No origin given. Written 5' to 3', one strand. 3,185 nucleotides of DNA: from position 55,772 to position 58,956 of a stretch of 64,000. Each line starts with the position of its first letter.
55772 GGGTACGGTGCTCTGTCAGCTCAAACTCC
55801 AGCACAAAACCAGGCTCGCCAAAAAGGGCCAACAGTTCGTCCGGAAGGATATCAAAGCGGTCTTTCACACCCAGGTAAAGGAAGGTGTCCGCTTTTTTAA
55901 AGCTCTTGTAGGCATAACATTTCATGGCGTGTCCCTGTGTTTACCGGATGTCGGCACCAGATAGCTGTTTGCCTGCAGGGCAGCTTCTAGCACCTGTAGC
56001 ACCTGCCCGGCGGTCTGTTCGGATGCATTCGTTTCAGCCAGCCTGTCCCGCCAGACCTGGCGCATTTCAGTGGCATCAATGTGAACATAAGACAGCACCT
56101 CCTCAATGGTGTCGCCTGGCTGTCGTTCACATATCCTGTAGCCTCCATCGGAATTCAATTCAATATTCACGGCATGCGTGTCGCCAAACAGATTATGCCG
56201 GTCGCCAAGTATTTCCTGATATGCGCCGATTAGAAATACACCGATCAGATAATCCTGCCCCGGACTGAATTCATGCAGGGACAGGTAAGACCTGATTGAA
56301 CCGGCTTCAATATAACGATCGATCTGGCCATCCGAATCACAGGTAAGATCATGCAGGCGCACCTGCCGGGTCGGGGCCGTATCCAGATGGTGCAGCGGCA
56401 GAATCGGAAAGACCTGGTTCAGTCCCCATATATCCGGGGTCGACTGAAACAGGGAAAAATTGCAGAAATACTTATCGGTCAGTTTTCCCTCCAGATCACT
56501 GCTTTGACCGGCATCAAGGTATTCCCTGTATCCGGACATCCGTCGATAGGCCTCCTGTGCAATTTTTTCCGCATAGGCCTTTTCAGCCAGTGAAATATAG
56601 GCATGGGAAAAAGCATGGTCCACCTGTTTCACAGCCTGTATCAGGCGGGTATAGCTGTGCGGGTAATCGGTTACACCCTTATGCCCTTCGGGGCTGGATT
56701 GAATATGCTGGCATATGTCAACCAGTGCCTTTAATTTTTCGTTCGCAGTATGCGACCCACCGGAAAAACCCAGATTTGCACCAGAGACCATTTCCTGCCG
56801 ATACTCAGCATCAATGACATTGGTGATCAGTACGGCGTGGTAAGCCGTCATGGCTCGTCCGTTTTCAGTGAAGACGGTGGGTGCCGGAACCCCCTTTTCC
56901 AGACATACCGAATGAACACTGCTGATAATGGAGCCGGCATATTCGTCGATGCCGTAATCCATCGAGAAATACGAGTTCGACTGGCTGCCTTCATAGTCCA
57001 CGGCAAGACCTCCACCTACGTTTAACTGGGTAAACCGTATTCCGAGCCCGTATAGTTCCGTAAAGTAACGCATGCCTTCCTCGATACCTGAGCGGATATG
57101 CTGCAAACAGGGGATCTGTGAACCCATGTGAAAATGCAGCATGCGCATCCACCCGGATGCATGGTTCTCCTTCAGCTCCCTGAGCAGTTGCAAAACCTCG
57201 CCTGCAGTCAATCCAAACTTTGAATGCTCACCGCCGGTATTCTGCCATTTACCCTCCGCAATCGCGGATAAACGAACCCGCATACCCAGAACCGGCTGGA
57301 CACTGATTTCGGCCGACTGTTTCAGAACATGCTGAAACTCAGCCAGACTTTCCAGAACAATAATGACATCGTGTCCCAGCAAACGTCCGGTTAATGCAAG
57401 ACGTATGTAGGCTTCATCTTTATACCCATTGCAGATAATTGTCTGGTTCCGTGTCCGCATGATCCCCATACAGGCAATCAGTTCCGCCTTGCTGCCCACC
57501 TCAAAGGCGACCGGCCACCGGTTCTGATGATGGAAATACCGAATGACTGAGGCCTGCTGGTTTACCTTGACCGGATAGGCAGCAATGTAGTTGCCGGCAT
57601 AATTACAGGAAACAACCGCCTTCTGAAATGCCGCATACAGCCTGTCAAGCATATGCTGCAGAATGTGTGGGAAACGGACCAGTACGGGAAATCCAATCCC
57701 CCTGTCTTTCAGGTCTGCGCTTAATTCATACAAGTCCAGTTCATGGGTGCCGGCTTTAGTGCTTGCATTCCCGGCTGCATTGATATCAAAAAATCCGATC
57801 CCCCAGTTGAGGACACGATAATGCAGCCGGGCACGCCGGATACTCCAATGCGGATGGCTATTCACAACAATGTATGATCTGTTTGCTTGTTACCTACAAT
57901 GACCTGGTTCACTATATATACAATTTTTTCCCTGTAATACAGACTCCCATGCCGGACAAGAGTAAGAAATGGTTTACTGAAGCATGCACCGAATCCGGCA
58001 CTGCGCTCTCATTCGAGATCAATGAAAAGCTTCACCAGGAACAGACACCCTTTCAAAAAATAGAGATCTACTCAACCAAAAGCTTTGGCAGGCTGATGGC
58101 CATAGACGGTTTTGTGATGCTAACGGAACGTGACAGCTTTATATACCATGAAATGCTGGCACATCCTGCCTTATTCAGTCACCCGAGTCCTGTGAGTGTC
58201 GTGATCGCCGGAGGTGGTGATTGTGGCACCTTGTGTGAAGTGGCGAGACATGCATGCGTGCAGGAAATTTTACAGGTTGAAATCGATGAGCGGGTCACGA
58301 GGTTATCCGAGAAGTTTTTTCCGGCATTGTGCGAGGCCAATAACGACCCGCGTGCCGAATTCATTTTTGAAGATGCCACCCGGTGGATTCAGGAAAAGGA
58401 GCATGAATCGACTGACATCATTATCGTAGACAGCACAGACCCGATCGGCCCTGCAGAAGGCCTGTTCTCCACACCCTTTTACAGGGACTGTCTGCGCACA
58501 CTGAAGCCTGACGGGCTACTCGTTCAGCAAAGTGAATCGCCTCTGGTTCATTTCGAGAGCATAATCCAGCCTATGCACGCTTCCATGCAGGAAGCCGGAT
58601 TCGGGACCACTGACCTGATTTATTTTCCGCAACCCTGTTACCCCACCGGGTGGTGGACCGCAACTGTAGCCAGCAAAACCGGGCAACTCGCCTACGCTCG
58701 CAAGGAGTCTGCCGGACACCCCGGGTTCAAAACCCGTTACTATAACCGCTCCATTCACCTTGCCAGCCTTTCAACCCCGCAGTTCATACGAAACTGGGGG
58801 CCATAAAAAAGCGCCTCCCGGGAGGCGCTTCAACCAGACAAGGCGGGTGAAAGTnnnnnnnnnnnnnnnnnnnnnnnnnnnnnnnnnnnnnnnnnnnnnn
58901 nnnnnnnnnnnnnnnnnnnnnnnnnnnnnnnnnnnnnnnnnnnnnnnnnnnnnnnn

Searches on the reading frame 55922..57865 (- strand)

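Call 36: search_protein_families(library=pfam, proteins=[window:55922-57865:-], max_evalue=0.0001)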
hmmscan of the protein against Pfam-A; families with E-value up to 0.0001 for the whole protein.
window:55922-57865:- (647 aa): 3 families
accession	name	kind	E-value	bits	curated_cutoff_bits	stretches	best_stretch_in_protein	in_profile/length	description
PF02784.22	Orn_Arg_deC_N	-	2.2e-32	112.8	23.4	1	92-341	17-247/247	Pyridoxal-dependent decarboxylase, pyridoxal binding domain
PF17944.6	Arg_decarbox_C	-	4.8e-07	30.6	23.3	1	587-636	1-51/51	Arginine decarboxylase C-terminal helical extension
PF17810.6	Arg_decarb_HB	-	7.9e-05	23.3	23.3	0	375-444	5-66/84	Arginine decarboxylase helical bundle domain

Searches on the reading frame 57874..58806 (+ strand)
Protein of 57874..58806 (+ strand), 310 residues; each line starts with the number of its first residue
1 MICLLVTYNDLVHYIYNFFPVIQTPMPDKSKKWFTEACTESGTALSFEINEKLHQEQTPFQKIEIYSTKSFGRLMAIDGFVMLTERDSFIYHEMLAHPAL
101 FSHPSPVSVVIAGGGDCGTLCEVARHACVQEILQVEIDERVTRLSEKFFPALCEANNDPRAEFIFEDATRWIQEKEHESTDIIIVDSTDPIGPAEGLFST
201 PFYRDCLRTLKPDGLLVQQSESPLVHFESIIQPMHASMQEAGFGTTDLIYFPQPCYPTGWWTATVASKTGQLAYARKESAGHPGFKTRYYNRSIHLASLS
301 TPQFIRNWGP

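Call 54: search_protein_families(library=pfam, proteins=[window:57874-58806:+], max_evalue=0.0001)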
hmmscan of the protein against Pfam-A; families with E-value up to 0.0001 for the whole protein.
window:57874-58806:+ (310 aa): 2 families
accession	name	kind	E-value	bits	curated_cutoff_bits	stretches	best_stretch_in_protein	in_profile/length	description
PF01564.23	Spermine_synth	-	1.9e-50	171.4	22.9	1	89-269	2-179/186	Spermine/spermidine synthase domain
PF17284.7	Spermine_synt_N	-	2e-17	63.2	22.1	1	33-85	2-53/53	Spermidine synthase tetramerisation domain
